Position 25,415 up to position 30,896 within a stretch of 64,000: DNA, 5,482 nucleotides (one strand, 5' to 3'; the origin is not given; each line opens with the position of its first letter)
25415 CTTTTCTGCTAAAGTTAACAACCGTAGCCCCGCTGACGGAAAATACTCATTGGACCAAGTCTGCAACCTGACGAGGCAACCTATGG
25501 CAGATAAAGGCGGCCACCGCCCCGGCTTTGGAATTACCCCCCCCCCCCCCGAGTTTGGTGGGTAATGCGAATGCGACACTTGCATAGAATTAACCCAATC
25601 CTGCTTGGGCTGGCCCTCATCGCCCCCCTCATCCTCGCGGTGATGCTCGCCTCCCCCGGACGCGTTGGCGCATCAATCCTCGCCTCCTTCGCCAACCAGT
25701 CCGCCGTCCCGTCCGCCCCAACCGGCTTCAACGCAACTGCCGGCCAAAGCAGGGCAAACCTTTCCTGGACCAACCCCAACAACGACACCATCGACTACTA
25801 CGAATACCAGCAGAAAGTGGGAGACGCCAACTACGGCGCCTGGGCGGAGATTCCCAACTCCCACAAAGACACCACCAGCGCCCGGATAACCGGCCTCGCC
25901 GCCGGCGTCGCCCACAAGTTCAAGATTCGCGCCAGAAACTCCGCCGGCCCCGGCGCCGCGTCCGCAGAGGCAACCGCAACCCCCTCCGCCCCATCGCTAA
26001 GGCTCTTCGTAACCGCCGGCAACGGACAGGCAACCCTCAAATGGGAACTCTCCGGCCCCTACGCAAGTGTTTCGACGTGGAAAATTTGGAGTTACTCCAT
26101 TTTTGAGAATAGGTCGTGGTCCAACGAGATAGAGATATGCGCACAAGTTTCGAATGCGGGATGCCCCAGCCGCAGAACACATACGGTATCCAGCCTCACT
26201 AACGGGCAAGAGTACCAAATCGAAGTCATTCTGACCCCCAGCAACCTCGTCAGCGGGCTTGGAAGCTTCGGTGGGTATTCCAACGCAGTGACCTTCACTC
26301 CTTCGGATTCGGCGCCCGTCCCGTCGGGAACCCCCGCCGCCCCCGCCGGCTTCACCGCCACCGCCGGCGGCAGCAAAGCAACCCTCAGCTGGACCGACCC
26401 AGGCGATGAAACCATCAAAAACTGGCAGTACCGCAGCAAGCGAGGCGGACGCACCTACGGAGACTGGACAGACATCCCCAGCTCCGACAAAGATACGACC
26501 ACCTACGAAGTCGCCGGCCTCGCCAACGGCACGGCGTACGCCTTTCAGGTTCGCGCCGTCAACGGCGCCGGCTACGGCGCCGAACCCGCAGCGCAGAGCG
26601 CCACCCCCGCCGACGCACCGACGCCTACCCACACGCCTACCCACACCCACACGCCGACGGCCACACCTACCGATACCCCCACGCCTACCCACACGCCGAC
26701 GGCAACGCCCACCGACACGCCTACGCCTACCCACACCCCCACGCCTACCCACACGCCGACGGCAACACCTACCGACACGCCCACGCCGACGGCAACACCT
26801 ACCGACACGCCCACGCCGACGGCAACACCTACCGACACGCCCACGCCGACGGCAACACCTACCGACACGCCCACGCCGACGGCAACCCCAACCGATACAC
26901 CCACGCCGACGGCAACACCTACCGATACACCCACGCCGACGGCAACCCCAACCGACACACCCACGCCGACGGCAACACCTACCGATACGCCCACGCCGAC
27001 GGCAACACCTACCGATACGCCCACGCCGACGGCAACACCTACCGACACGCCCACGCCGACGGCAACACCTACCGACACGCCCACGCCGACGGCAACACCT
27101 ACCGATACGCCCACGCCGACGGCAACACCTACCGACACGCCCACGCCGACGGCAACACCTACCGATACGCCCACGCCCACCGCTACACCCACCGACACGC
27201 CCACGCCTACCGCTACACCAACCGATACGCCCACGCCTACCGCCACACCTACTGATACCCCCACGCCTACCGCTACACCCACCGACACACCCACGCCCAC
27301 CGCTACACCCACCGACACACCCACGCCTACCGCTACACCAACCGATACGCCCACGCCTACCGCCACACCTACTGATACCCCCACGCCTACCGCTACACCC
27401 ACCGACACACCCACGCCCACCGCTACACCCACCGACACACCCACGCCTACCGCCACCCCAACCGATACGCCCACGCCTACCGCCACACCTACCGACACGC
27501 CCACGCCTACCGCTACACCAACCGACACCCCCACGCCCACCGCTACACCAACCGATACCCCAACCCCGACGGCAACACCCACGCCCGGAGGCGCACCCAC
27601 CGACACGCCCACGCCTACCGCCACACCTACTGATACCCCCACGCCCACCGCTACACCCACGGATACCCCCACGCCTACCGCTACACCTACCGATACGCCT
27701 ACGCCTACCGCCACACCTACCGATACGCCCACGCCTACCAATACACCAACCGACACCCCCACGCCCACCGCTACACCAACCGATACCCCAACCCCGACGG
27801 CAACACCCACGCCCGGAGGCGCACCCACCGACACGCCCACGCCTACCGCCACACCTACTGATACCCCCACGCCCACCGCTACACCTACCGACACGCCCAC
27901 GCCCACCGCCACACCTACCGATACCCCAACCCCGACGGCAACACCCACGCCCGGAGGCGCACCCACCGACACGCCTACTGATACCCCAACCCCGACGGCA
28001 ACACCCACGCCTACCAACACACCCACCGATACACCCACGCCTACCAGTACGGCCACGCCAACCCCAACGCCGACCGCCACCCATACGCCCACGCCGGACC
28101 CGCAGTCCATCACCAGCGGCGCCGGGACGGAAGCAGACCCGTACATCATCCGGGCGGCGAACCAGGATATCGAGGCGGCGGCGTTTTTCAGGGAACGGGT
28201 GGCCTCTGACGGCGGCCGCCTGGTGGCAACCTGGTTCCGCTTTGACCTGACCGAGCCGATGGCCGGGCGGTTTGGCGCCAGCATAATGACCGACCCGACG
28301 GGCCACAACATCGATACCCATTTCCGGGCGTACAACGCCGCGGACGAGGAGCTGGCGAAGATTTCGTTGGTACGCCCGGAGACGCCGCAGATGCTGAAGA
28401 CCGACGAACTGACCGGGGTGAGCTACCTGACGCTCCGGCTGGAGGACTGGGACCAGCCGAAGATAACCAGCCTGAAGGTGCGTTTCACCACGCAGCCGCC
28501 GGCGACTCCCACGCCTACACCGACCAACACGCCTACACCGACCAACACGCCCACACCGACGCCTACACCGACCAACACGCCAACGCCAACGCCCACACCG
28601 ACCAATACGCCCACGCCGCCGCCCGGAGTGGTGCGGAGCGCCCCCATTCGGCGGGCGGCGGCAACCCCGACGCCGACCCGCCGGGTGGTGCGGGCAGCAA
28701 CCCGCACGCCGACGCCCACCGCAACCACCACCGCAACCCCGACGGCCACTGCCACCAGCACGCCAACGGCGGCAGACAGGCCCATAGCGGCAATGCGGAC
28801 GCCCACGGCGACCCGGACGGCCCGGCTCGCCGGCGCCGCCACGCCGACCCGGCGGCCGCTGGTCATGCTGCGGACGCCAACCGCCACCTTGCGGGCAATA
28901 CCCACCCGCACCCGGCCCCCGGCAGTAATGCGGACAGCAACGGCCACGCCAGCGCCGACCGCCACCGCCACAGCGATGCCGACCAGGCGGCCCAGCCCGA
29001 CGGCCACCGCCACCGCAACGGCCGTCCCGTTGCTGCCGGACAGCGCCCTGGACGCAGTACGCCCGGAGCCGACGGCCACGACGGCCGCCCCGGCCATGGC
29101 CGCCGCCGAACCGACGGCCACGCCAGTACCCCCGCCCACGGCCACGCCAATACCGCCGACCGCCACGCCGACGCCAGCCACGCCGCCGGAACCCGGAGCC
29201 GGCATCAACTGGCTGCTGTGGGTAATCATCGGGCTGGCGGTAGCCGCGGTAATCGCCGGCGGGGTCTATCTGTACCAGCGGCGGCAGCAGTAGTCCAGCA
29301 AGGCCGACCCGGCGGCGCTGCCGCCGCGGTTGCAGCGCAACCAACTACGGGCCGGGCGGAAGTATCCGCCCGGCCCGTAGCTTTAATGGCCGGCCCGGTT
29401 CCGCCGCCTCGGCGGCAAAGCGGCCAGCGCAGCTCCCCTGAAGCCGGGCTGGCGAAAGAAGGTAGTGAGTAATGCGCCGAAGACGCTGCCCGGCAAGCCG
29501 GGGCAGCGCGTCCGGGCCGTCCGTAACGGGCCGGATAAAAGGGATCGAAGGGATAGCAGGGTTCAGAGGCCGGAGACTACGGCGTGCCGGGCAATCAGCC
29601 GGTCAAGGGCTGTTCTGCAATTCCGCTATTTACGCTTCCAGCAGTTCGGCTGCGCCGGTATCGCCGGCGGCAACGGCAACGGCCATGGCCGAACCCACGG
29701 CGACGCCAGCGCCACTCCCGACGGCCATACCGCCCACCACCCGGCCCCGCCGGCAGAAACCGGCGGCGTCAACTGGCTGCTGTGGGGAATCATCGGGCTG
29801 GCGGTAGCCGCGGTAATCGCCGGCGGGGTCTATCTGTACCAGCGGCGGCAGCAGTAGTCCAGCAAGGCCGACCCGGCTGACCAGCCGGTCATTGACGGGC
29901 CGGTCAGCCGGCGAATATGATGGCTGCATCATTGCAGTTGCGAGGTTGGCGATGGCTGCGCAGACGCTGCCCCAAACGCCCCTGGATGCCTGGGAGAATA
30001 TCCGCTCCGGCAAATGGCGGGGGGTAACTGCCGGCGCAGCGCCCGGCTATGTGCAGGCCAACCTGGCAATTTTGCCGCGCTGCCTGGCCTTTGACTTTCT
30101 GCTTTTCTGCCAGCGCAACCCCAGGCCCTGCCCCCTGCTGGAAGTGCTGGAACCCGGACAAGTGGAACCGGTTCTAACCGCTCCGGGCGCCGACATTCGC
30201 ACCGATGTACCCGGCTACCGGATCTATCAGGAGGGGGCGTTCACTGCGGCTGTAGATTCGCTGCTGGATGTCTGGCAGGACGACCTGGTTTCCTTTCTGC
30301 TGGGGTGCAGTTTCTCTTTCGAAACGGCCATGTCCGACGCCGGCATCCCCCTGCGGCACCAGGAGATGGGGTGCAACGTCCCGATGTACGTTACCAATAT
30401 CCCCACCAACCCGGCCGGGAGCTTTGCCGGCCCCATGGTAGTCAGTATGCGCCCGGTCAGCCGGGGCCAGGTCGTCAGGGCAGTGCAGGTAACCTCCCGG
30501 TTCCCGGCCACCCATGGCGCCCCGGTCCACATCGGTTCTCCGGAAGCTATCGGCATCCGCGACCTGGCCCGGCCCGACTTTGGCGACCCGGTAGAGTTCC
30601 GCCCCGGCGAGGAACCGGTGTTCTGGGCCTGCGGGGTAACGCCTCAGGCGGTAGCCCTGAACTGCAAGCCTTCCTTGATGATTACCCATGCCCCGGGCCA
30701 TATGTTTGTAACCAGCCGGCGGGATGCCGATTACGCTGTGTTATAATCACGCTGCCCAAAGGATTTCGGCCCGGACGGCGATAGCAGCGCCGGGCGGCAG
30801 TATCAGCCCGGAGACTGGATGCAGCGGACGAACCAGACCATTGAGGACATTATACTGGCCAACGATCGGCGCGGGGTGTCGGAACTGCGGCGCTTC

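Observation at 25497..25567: Paralogous leader is one base out of frame (C14) and forms a 22-codon uORF whose stop overlaps the main ATG (TAATG)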

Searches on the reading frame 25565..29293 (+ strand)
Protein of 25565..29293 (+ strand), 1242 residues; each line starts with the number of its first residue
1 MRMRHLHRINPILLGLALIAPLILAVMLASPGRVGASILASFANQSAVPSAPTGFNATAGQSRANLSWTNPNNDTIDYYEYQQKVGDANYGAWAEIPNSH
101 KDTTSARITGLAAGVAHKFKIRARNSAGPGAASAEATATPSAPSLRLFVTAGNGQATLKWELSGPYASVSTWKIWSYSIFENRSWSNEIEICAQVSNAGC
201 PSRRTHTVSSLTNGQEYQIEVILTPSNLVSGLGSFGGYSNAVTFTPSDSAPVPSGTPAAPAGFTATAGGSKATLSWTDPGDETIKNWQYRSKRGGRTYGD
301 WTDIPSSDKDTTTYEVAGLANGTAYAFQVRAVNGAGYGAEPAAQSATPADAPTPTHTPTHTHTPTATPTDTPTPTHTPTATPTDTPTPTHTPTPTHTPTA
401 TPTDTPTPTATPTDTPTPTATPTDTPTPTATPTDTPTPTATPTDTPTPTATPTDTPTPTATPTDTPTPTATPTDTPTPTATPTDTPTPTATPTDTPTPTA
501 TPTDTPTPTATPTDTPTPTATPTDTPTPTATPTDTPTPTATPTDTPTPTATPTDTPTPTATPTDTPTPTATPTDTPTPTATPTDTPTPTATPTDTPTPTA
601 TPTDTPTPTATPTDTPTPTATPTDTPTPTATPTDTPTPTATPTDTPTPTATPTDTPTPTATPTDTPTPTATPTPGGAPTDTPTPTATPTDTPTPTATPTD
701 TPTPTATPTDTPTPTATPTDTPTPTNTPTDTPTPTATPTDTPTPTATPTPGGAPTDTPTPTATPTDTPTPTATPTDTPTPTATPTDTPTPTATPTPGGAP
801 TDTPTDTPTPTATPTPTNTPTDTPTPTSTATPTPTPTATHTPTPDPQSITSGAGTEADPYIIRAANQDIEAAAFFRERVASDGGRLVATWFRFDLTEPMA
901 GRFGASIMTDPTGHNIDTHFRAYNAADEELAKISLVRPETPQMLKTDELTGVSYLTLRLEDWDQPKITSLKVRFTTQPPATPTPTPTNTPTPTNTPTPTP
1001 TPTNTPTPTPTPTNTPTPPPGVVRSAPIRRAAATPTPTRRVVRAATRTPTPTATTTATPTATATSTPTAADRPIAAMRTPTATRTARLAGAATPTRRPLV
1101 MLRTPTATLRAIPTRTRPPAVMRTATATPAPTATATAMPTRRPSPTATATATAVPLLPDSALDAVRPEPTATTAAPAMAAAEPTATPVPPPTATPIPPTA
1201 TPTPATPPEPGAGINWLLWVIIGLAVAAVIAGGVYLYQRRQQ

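Call 18: find_encoding_contigs(protein=window:25565-29293:+, flank=10000, max_places=10)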
Protein window:25565-29293:+ (1242 aa): no gene with exactly this product is on record in the collection.

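Call 20: search_protein_families(library=pfam, proteins=[window:25565-29293:+], max_evalue=0.01)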
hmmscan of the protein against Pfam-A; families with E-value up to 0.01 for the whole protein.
window:25565-29293:+ (1242 aa): 2 families
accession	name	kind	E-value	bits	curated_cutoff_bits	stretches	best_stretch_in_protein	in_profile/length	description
PF00041.27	fn3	-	1.2e-23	83.5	25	2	259-344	2-80/84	Fibronectin type III domain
PF25059.1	FN3_DSCAM-DSCAML_C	-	2.5e-09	37.8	39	1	289-339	25-72/89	DSCAM/DSCAML C-terminal Fn3-like domain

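Call 58: search_protein_families(library=ncbifam, proteins=[window:25565-29293:+], max_evalue=0.01)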
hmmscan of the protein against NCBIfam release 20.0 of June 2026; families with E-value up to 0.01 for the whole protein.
window:25565-29293:+ (1242 aa): 0 families

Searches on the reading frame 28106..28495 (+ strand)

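Call 65: search_protein_families(library=pfam, proteins=[window:28106-28495:+], max_evalue=1)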
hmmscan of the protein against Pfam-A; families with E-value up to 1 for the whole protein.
seq(130 aa): 1 family
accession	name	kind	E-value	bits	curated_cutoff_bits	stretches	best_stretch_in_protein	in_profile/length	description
PF20747.2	Caudo_bapla_N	-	0.14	12.4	26.7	1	102-128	29-55/138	Lactophage receptor-binding protein N-terminal shoulder domain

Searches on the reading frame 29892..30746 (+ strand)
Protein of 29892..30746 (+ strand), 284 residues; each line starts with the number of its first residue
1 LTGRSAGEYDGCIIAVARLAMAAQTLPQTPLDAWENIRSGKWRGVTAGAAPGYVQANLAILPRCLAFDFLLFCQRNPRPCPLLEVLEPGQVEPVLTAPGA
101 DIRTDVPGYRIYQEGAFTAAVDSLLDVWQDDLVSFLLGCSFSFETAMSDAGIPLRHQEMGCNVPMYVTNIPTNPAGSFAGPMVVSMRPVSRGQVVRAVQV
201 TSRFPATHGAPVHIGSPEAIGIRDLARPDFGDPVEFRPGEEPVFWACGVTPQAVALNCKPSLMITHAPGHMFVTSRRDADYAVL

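Call 20: search_protein_families(library=pfam, proteins=[window:29892-30746:+], max_evalue=0.01)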
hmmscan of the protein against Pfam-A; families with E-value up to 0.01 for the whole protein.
window:29892-30746:+ (284 aa): 1 family
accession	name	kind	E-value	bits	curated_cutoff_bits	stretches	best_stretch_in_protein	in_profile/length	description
PF07286.17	D-Glu_cyclase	-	4.3e-67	224.8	25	1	133-274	1-142/143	D-glutamate cyclase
